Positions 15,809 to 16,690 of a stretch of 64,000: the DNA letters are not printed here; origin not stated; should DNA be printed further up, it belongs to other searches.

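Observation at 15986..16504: Histidine-phosphatase (PGAM/cofactor-dependent mutase-like) domain embedded inside valyl-tRNA synthetase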

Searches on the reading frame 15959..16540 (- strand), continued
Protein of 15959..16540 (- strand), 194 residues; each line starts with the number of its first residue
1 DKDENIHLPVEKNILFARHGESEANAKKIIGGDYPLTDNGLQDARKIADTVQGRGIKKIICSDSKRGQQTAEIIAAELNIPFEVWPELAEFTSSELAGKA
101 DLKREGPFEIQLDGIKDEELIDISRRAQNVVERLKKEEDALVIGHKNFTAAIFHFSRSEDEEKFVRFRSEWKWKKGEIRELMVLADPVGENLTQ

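Call 58: find_homologous_proteins(query=P0161, max_evalue=1e-10)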
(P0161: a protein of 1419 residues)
Query P0161 (1419 aa): 8000 proteins with E <= 1e-10 among 8000 candidates; the best 120 are listed.
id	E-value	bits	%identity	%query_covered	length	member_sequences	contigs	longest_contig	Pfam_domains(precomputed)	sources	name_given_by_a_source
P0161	0.0e+0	3309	100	100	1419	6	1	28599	PF09334.18,PF08264.20,PF00133.29,PF19302.5,PF00300.28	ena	-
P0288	0.0e+0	1538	53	53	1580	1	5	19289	PF13673.14,PF09334.18,PF08264.20,PF13508.14,PF00133.29,PF14542.13,PF19302.5,PF00300.28,PF00583.32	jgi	jgi:isoleucyl-tRNA synthetase/phosphohistidine phosphatase SixA/N-acetylglutamate synthase-like GNAT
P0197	0.0e+0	1478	49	100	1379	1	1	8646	PF09334.18,PF08264.20,PF00133.29,PF19302.5,PF00300.28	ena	-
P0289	0.0e+0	1452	44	59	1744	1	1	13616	PF13673.14,PF09334.18,PF08264.20,PF13508.14,PF00133.29,PF19302.5,PF00300.28,PF00583.32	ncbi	-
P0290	0.0e+0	1438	49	99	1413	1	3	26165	PF09334.18,PF08264.20,PF00133.29,PF19302.5,PF00300.28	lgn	-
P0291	0.0e+0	1437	48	99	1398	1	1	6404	PF09334.18,PF08264.20,PF00133.29,PF19302.5,PF00300.28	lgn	-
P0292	0.0e+0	1434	44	63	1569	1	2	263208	PF09334.18,PF08264.20,PF00133.29,PF19302.5,PF00300.28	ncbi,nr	ncbi:hypothetical protein CSB37_01280 [bacterium DOLZORAL124_38_8]|nr:MAG: hypothetical protein CSB3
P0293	0.0e+0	1417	47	99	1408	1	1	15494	PF09334.18,PF08264.20,PF00133.29,PF19302.5,PF00300.28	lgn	-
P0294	0.0e+0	1406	46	100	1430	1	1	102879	PF09334.18,PF08264.20,PF00133.29,PF19302.5,PF00300.28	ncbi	-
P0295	0.0e+0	1401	47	99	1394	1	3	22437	PF09334.18,PF08264.20,PF00133.29,PF19302.5,PF00300.28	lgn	-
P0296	0.0e+0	1390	60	40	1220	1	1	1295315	PF09334.18,PF08264.20,PF00133.29,PF19302.5,PF00300.28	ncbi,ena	-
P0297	0.0e+0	1387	48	51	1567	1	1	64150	PF13673.14,PF09334.18,PF08264.20,PF00133.29,PF19302.5,PF00300.28,PF00583.32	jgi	jgi:isoleucyl-tRNA synthetase/GNAT superfamily N-acetyltransferase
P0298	0.0e+0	1383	47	98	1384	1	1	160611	PF09334.18,PF08264.20,PF00133.29,PF19302.5,PF00300.28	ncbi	-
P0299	0.0e+0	1382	58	39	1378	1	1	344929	PF13673.14,PF09334.18,PF08264.20,PF13508.14,PF00133.29,PF19302.5,PF00300.28,PF00583.32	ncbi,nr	ncbi:MAG: GNAT family N-acetyltransferase [Candidatus Gracilibacteria bacterium]|nr:GNAT family N-ac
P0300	0.0e+0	1380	58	38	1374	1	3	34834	PF09334.18,PF04480.19,PF08264.20,PF00133.29,PF19302.5,PF00300.28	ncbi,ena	-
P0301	0.0e+0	1379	59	39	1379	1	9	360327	PF13673.14,PF09334.18,PF08264.20,PF13508.14,PF00133.29,PF19302.5,PF00300.28,PF00583.32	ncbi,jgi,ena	jgi:isoleucyl-tRNA synthetase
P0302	0.0e+0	1379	56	40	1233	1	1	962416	PF09334.18,PF08264.20,PF00133.29,PF19302.5,PF00300.28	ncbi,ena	-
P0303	0.0e+0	1377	59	39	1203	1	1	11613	PF09334.18,PF08264.20,PF00133.29,PF19302.5,PF00300.28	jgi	jgi:isoleucyl-tRNA synthetase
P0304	0.0e+0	1374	58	40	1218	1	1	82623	PF09334.18,PF08264.20,PF00133.29,PF19302.5,PF00300.28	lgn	-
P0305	0.0e+0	1371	58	40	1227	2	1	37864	PF09334.18,PF08264.20,PF00133.29,PF19302.5,PF00300.28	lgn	-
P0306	0.0e+0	1370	46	100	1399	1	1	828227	PF09334.18,PF08264.20,PF00133.29,PF19302.5,PF00300.28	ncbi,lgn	-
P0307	0.0e+0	1369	45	99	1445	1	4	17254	PF09334.18,PF08264.20,PF00133.29,PF19302.5,PF00300.28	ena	-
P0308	0.0e+0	1367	56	40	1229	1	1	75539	PF09334.18,PF08264.20,PF00133.29,PF19302.5,PF00300.28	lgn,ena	-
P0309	0.0e+0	1365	59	39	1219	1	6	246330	PF09334.18,PF08264.20,PF00133.29,PF19302.5,PF00300.28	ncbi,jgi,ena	jgi:isoleucyl-tRNA synthetase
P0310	0.0e+0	1365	54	44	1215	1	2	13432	PF09334.18,PF08264.20,PF00133.29,PF19302.5,PF00300.28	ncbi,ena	-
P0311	0.0e+0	1364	59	39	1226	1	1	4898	PF09334.18,PF08264.20,PF00133.29,PF19302.5,PF00300.28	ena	-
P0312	0.0e+0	1357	55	40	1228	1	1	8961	PF09334.18,PF08264.20,PF00133.29,PF19302.5,PF00300.28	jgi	jgi:isoleucyl-tRNA synthetase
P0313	0.0e+0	1356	57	38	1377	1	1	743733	PF09334.18,PF04480.19,PF08264.20,PF00133.29,PF19302.5,PF00300.28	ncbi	-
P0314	0.0e+0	1352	56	38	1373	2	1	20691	PF09334.18,PF04480.19,PF08264.20,PF00133.29,PF19302.5,PF00300.28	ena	-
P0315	0.0e+0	1352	57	39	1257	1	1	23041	PF09334.18,PF08264.20,PF00133.29,PF19302.5,PF00300.28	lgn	-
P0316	0.0e+0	1351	56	39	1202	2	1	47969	PF09334.18,PF08264.20,PF00133.29,PF19302.5,PF00300.28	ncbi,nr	ncbi:isoleucine--tRNA ligase [Candidatus Gracilibacteria bacterium]|nr:isoleucine--tRNA ligase [Cand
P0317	0.0e+0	1351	45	100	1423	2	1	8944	PF09334.18,PF08264.20,PF00133.29,PF19302.5,PF00300.28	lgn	-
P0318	0.0e+0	1349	54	39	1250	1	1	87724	PF09334.18,PF08264.20,PF00133.29,PF19302.5,PF00300.28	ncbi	-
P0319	0.0e+0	1346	53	39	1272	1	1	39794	PF09334.18,PF08264.20,PF00133.29,PF19302.5,PF00300.28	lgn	-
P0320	0.0e+0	1345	57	39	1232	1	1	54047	PF09334.18,PF08264.20,PF00133.29,PF19302.5,PF00300.28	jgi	jgi:isoleucyl-tRNA synthetase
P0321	0.0e+0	1345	56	39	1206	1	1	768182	PF09334.18,PF08264.20,PF00133.29,PF19302.5,PF00300.28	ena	-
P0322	0.0e+0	1345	55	40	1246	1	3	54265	PF09334.18,PF08264.20,PF00133.29,PF19302.5,PF00300.28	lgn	-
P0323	0.0e+0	1343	57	39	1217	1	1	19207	PF09334.18,PF08264.20,PF00133.29,PF19302.5,PF00300.28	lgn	-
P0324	0.0e+0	1341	58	39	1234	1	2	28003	PF09334.18,PF08264.20,PF00133.29,PF19302.5,PF00300.28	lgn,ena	-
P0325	0.0e+0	1340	55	40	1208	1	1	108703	PF09334.18,PF08264.20,PF00133.29,PF19302.5,PF00300.28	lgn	-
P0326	0.0e+0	1333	56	40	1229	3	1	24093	PF09334.18,PF08264.20,PF00133.29,PF19302.5,PF00300.28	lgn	-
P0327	0.0e+0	1330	52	44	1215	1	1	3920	PF09334.18,PF08264.20,PF00133.29,PF19302.5,PF00300.28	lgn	-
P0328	0.0e+0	1328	58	40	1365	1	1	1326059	PF13673.14,PF09334.18,PF08264.20,PF13508.14,PF00133.29,PF19302.5,PF00300.28,PF00583.32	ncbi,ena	-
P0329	0.0e+0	1327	53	44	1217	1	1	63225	PF09334.18,PF08264.20,PF00133.29,PF19302.5,PF00300.28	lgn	-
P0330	0.0e+0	1327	53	40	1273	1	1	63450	PF09334.18,PF08264.20,PF00133.29,PF19302.5,PF00300.28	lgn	-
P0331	0.0e+0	1326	52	44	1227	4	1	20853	PF09334.18,PF08264.20,PF00133.29,PF19302.5,PF00300.28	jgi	-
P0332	0.0e+0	1324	45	99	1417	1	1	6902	PF09334.18,PF08264.20,PF00133.29,PF19302.5,PF00300.28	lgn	-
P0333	0.0e+0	1317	52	44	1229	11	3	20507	PF09334.18,PF08264.20,PF00133.29,PF19302.5,PF00300.28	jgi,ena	-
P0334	0.0e+0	1311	55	40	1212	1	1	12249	PF09334.18,PF08264.20,PF00133.29,PF19302.5,PF00300.28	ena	-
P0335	0.0e+0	1304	54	39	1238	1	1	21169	PF09334.18,PF08264.20,PF00133.29,PF19302.5,PF00300.28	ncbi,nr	ncbi:class I tRNA ligase family protein [Candidatus Gracilibacteria bacterium]|nr:class I tRNA ligas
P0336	0.0e+0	1302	53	40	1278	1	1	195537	PF09334.18,PF08264.20,PF00133.29,PF19302.5,PF00300.28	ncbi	-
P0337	0.0e+0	1295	54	40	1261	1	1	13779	PF09334.18,PF08264.20,PF00133.29,PF19302.5,PF00300.28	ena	-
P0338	0.0e+0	1293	56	39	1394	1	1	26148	PF09334.18,PF08264.20,PF12697.14,PF00133.29,PF06821.20,PF19302.5,PF00300.28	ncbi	-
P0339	0.0e+0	1291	55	40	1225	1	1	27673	PF09334.18,PF08264.20,PF00133.29,PF19302.5,PF00300.28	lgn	-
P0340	0.0e+0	1289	46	47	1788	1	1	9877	PF13673.14,PF09334.18,PF08264.20,PF13508.14,PF00133.29,PF18819.7,PF19302.5,PF00300.28,PF00583.32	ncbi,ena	-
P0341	0.0e+0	1280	49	44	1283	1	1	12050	PF09334.18,PF08264.20,PF00133.29,PF19302.5,PF00300.28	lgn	-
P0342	0.0e+0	1244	56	38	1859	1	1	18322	PF13673.14,PF09334.18,PF08264.20,PF13508.14,PF00133.29,PF19302.5,PF00300.28,PF00583.32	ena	-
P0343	0.0e+0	1238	52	38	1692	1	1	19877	PF09334.18,PF08264.20,PF00133.29,PF19302.5,PF00300.28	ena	-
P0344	0.0e+0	1223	54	40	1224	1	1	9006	PF09334.18,PF08264.20,PF00133.29,PF19302.5,PF00300.28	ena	-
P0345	0.0e+0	1218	50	46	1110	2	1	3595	PF09334.18,PF08264.20,PF00133.29,PF19302.5,PF00300.28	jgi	-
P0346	0.0e+0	1198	53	40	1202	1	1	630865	PF09334.18,PF08264.20,PF00133.29,PF19302.5,PF00300.28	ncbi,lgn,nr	ncbi:isoleucine--tRNA ligase [Candidatus Peribacteria bacterium]|nr:isoleucine--tRNA ligase [Candida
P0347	0.0e+0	1181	52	41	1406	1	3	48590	PF09334.18,PF08264.20,PF00133.29,PF19302.5,PF00300.28,PF00583.32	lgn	-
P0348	0.0e+0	1172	58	40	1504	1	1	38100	PF13419.13,PF09334.18,PF08264.20,PF00702.33,PF00133.29,PF13242.13,PF19302.5,PF06888.19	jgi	jgi:isoleucyl-tRNA synthetase/phosphoglycolate phosphatase-like HAD superfamily hydrolase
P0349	0.0e+0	1168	45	52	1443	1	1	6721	PF09334.18,PF08264.20,PF00133.29,PF13671.13,PF13238.13,PF19302.5,PF00300.28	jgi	jgi:isoleucyl-tRNA synthetase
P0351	0.0e+0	1143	49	63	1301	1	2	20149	PF09334.18,PF08264.20,PF00133.29,PF19302.5,PF00300.28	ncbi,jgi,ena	ncbi:MAG: class I tRNA ligase family protein [Candidatus Peregrinibacteria bacterium]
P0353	0.0e+0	1127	53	40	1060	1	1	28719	PF09334.18,PF08264.20,PF00133.29,PF00300.28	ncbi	ncbi:MAG TPA: isoleucine--tRNA ligase, partial [Candidatus Gracilibacteria bacterium]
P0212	0.0e+0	1096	48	52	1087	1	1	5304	PF09334.18,PF00133.29,PF00300.28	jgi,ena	-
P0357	0.0e+0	1062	44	51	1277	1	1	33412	PF09334.18,PF08264.20,PF00133.29,PF19302.5,PF00300.28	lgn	-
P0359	0.0e+0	1053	44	52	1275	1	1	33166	PF09334.18,PF08264.20,PF00133.29,PF19302.5,PF00300.28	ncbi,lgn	-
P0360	0.0e+0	1038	43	51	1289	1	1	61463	PF09334.18,PF08264.20,PF00133.29,PF19302.5,PF00300.28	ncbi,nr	ncbi:class I tRNA ligase family protein [Candidatus Peregrinibacteria bacterium]|nr:class I tRNA lig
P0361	0.0e+0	1032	40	62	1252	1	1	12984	PF09334.18,PF08264.20,PF00133.29,PF19302.5,PF00300.28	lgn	-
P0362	0.0e+0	1024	40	52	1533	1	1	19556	PF13673.14,PF09334.18,PF08264.20,PF13508.14,PF00133.29,PF19302.5,PF00300.28,PF00583.32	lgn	-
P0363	0.0e+0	1018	42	62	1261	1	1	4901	PF09334.18,PF08264.20,PF00133.29,PF19302.5,PF00300.28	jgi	jgi:isoleucyl-tRNA synthetase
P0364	0.0e+0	1016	38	46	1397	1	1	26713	PF09334.18,PF04480.19,PF08264.20,PF00133.29,PF19302.5,PF00300.28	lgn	-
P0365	1.4e-297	1009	-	-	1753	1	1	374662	PF06414.19,PF09334.18,PF04480.19,PF08264.20,PF00133.29,PF18741.8,PF13671.13,PF13238.13,PF19302.5,PF00300.28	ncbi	-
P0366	1.5e-297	1008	38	62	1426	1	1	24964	PF13673.14,PF09334.18,PF08264.20,PF13508.14,PF00133.29,PF19302.5,PF00300.28,PF00583.32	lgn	-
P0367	7.5e-297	1006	41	51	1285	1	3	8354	PF09334.18,PF08264.20,PF00133.29,PF19302.5,PF00300.28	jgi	jgi:isoleucyl-tRNA synthetase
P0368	1.5e-294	998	41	52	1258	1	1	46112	PF09334.18,PF08264.20,PF00133.29,PF19302.5,PF00300.28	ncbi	-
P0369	4.4e-293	994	40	52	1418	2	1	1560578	PF13673.14,PF09334.18,PF08264.20,PF13508.14,PF00133.29,PF19302.5,PF00300.28,PF00583.32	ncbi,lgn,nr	ncbi:GNAT family N-acetyltransferase [Candidatus Peregrinibacteria bacterium]|nr:MAG: GNAT family N-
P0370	8.5e-290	983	-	-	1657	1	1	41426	PF13673.14,PF09334.18,PF08264.20,PF13508.14,PF00133.29,PF13238.13,PF19302.5,PF00300.28,PF00583.32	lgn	-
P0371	2.2e-289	981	-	-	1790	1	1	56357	PF13673.14,PF09334.18,PF00133.29,PF13671.13,PF13238.13,PF01797.22,PF00300.28,PF00583.32,PF08264.20,PF13508.14,PF19302.5,PF20720.4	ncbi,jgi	jgi:isoleucyl-tRNA synthetase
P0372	1.0e-286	972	38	62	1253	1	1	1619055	PF09334.18,PF08264.20,PF00133.29,PF19302.5,PF00300.28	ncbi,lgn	ncbi:MAG: class I tRNA ligase family protein [Candidatus Gracilibacteria bacterium]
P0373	3.4e-282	957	42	51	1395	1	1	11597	PF09334.18,PF08264.20,PF00133.29,PF13238.13,PF19302.5,PF00300.28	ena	-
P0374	6.0e-281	953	41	62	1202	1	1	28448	PF09334.18,PF08264.20,PF00133.29,PF19302.5,PF00300.28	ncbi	-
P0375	6.5e-281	953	42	62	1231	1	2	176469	PF09334.18,PF08264.20,PF00133.29,PF19302.5,PF00300.28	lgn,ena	-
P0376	5.3e-280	950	42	62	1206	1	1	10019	PF09334.18,PF08264.20,PF00133.29,PF19302.5,PF00300.28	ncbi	-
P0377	1.3e-279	949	38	62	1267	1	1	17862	PF09334.18,PF08264.20,PF00133.29,PF19302.5,PF00300.28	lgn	-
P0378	9.9e-279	946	41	62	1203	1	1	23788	PF09334.18,PF08264.20,PF00133.29,PF19302.5,PF00300.28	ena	-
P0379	2.8e-278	945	42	62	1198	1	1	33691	PF09334.18,PF08264.20,PF00133.29,PF19302.5,PF00300.28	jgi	jgi:isoleucyl-tRNA synthetase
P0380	3.1e-277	941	40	62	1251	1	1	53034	PF09334.18,PF08264.20,PF00133.29,PF19302.5,PF00300.28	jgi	-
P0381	1.9e-276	938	43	62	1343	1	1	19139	PF09334.18,PF08264.20,PF00133.29,PF19302.5,PF00300.28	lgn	-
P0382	9.5e-275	933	42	62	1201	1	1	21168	PF09334.18,PF08264.20,PF00133.29,PF19302.5,PF00300.28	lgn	-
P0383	1.6e-274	932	41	62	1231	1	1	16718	PF09334.18,PF08264.20,PF00133.29,PF19302.5,PF00300.28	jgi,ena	-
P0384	7.4e-274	930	42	62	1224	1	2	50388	PF09334.18,PF08264.20,PF00133.29,PF19302.5,PF00300.28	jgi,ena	-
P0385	7.7e-274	930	42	62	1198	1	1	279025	PF09334.18,PF08264.20,PF00133.29,PF19302.5,PF00300.28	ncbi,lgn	-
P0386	7.9e-274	930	38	51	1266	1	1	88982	PF09334.18,PF08264.20,PF00133.29,PF19302.5,PF00300.28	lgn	-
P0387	2.1e-272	925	37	51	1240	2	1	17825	PF09334.18,PF08264.20,PF00133.29,PF19302.5,PF00300.28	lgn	-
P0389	5.6e-272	924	39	62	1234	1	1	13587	PF09334.18,PF08264.20,PF00133.29,PF19302.5,PF00300.28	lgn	-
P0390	1.6e-271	922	41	65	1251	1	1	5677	PF09334.18,PF08264.20,PF00133.29,PF19302.5,PF00300.28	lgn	-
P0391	4.7e-271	921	38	50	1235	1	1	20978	PF09334.18,PF08264.20,PF00133.29,PF19302.5,PF00300.28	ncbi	-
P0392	1.6e-270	919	37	53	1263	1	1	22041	PF09334.18,PF08264.20,PF00133.29,PF19302.5,PF00300.28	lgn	-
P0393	1.5e-268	912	41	62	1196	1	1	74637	PF09334.18,PF01406.26,PF08264.20,PF00133.29,PF19302.5,PF00300.28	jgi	-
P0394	2.9e-268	911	41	62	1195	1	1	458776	PF09334.18,PF08264.20,PF00133.29,PF19302.5,PF00300.28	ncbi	-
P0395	1.0e-267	910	41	62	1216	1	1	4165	PF09334.18,PF08264.20,PF00133.29,PF19302.5,PF00300.28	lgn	-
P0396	1.2e-266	906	40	62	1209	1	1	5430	PF09334.18,PF08264.20,PF00133.29,PF19302.5,PF00300.28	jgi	jgi:isoleucyl-tRNA synthetase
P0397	3.7e-266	904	40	62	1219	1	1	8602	PF09334.18,PF08264.20,PF00133.29,PF19302.5,PF00300.28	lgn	-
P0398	7.1e-266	903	41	62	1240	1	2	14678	PF09334.18,PF08264.20,PF00133.29,PF19302.5,PF00300.28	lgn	-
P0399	7.5e-266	903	37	52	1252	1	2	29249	PF09334.18,PF08264.20,PF00133.29,PF19302.5,PF00300.28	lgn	-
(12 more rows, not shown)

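Call 63: search_protein_families(library=pfam, proteins=[P0302, P0288, P0328, P0369, P0348, P0365], max_evalue=0.001)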
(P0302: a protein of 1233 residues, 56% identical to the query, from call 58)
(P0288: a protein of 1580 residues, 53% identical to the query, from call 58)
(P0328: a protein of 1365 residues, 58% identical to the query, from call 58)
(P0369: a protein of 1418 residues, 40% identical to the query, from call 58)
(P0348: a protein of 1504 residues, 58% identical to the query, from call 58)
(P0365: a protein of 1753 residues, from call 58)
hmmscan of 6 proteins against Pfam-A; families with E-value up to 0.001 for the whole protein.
P0302 (1233 aa): 5 families
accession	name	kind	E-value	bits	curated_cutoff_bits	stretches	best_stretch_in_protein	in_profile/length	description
PF00133.28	tRNA-synt_1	-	1.7e-140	468.9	22.7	1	20-668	2-413/414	tRNA synthetases class I (I, L, M and V)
PF08264.19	Anticodon_1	-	5e-30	104.8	25.1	1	886-1029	1-144/148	Anticodon-binding domain of tRNA ligase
PF19302.4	DUF5915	-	1.5e-29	103.4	27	1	1045-1232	2-194/195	Domain of unknown function (DUF5915)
PF00300.27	His_Phos_1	-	2.4e-27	96.3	21.7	1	708-848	2-154/194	Histidine phosphatase superfamily (branch 1)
PF09334.17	tRNA-synt_1g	-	6.9e-19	68.3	20.1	2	542-677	243-373/391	tRNA synthetases class I (M)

P0288 (1580 aa): 9 families
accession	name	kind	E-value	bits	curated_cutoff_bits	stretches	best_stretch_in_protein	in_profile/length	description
PF00133.28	tRNA-synt_1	-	1.2e-135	452.9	22.7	2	22-574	2-330/414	tRNA synthetases class I (I, L, M and V)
PF00300.27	His_Phos_1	-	2e-58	197.7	21.7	2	589-742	2-161/194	Histidine phosphatase superfamily (branch 1)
PF08264.19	Anticodon_1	-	5.2e-29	101.5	25.1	1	1233-1377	1-145/148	Anticodon-binding domain of tRNA ligase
PF19302.4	DUF5915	-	3.6e-28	98.9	27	1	1392-1577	2-194/195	Domain of unknown function (DUF5915)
PF09334.17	tRNA-synt_1g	-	2.6e-16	59.8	20.1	2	52-193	8-130/391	tRNA synthetases class I (M)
PF13673.13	Acetyltransf_10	-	1.5e-12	48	23.6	1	784-894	6-113/128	Acetyltransferase (GNAT) domain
PF00583.31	Acetyltransf_1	-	1.7e-10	41.7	20.7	1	794-887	14-115/116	Acetyltransferase (GNAT) family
PF13508.13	Acetyltransf_7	-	7.9e-08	33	27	1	810-887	3-81/84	Acetyltransferase (GNAT) domain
PF14542.12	Acetyltransf_CG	-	8.1e-06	26.3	30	1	813-869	2-59/80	GCN5-related N-acetyl-transferase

P0328 (1365 aa): 9 families
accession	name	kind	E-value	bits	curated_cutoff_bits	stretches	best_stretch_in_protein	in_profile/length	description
PF00133.28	tRNA-synt_1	-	1.3e-136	456.1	22.7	2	22-563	2-322/414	tRNA synthetases class I (I, L, M and V)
PF19302.4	DUF5915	-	2.3e-31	109.3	27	1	1183-1362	3-191/195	Domain of unknown function (DUF5915)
PF08264.19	Anticodon_1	-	2.8e-30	105.6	25.1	1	1021-1166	1-144/148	Anticodon-binding domain of tRNA ligase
PF00300.27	His_Phos_1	-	3.5e-25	89.2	21.7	1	850-985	4-157/194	Histidine phosphatase superfamily (branch 1)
PF09334.17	tRNA-synt_1g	-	3.1e-16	59.6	20.1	2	52-192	8-129/391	tRNA synthetases class I (M)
PF00583.31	Acetyltransf_1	-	3.9e-13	50.1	20.7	1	600-686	24-116/116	Acetyltransferase (GNAT) family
PF13508.13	Acetyltransf_7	-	3.7e-12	46.9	27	1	608-688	4-84/84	Acetyltransferase (GNAT) domain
PF13673.13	Acetyltransf_10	-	1.9e-11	44.5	23.6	1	603-691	26-112/128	Acetyltransferase (GNAT) domain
PF13527.13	Acetyltransf_9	-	0.00049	20.5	25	0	575-688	6-126/127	Acetyltransferase (GNAT) domain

P0369 (1418 aa): 8 families
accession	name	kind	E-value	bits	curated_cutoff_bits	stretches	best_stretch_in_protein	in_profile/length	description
PF00133.28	tRNA-synt_1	-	6.9e-133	443.8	22.7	3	20-539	2-270/414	tRNA synthetases class I (I, L, M and V)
PF00300.27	His_Phos_1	-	1.6e-38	132.8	21.7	1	542-705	1-165/194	Histidine phosphatase superfamily (branch 1)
PF19302.4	DUF5915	-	8.9e-35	120.4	27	1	1232-1413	1-190/195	Domain of unknown function (DUF5915)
PF08264.19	Anticodon_1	-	1.7e-29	103.1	25.1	1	1066-1211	1-143/148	Anticodon-binding domain of tRNA ligase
PF09334.17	tRNA-synt_1g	-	1.8e-17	63.7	20.1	2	962-1032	310-378/391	tRNA synthetases class I (M)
PF00583.31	Acetyltransf_1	-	3.8e-16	59.9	20.7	1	806-906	12-116/116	Acetyltransferase (GNAT) family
PF13508.13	Acetyltransf_7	-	2.1e-11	44.5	27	1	829-908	4-84/84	Acetyltransferase (GNAT) domain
PF13673.13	Acetyltransf_10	-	8.4e-07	29.5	23.6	1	827-908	30-109/128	Acetyltransferase (GNAT) domain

P0348 (1504 aa): 9 families
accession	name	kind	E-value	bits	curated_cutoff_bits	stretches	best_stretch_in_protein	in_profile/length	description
PF00133.28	tRNA-synt_1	-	1.1e-128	430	22.7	2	26-554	2-318/414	tRNA synthetases class I (I, L, M and V)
PF19302.4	DUF5915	-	8e-31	107.5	27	1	1309-1501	2-193/195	Domain of unknown function (DUF5915)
PF08264.19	Anticodon_1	-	2.9e-28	99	25.1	1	1130-1292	1-146/148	Anticodon-binding domain of tRNA ligase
PF13419.12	HAD_2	-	1.4e-22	81.1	23.8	2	567-733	1-177/178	Haloacid dehalogenase-like hydrolase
PF09334.17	tRNA-synt_1g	-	8.3e-15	54.9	20.1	2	56-197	8-130/391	tRNA synthetases class I (M)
PF06888.18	Put_Phosphatase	-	1.7e-11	44.4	27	2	566-687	2-120/234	Putative Phosphatase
PF00702.32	Hydrolase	-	3.5e-11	44.3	26.4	1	566-724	3-187/191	haloacid dehalogenase-like hydrolase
PF13242.12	Hydrolase_like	-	5.5e-07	29.8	22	0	707-759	20-75/75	HAD-hyrolase-like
PF12710.13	HAD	-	0.00022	22.1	27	0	815-923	59-185/189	haloacid dehalogenase-like hydrolase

P0365 (1753 aa): 10 families
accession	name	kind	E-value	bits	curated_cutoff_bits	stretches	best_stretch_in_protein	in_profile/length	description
PF00133.28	tRNA-synt_1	-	3.6e-138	461.2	22.7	2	57-769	2-270/414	tRNA synthetases class I (I, L, M and V)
PF00300.27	His_Phos_1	-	2.2e-40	138.9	21.7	1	773-951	2-181/194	Histidine phosphatase superfamily (branch 1)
PF19302.4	DUF5915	-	2.9e-35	122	27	1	1570-1753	2-194/195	Domain of unknown function (DUF5915)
PF04480.18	DUF559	-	1e-33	115.9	20.6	1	294-399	3-108/109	Protein of unknown function (DUF559)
PF08264.19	Anticodon_1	-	4e-32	111.6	25.1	1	1403-1550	1-145/148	Anticodon-binding domain of tRNA ligase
PF09334.17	tRNA-synt_1g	-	6.9e-17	61.7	20.1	2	1049-1117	308-374/391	tRNA synthetases class I (M)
PF13671.12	AAA_33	-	9.4e-13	49.1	27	1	1189-1312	2-121/143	AAA domain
PF13238.12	AAA_18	-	4.9e-08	33.9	29.4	1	1190-1310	2-112/128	AAA domain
PF06414.18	Zeta_toxin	-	2.8e-06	27.4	22.3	1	1188-1320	18-154/199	Zeta toxin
PF18741.7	MTES_1575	-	9.2e-06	26.1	38.2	1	323-397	13-94/96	REase_MTES_1575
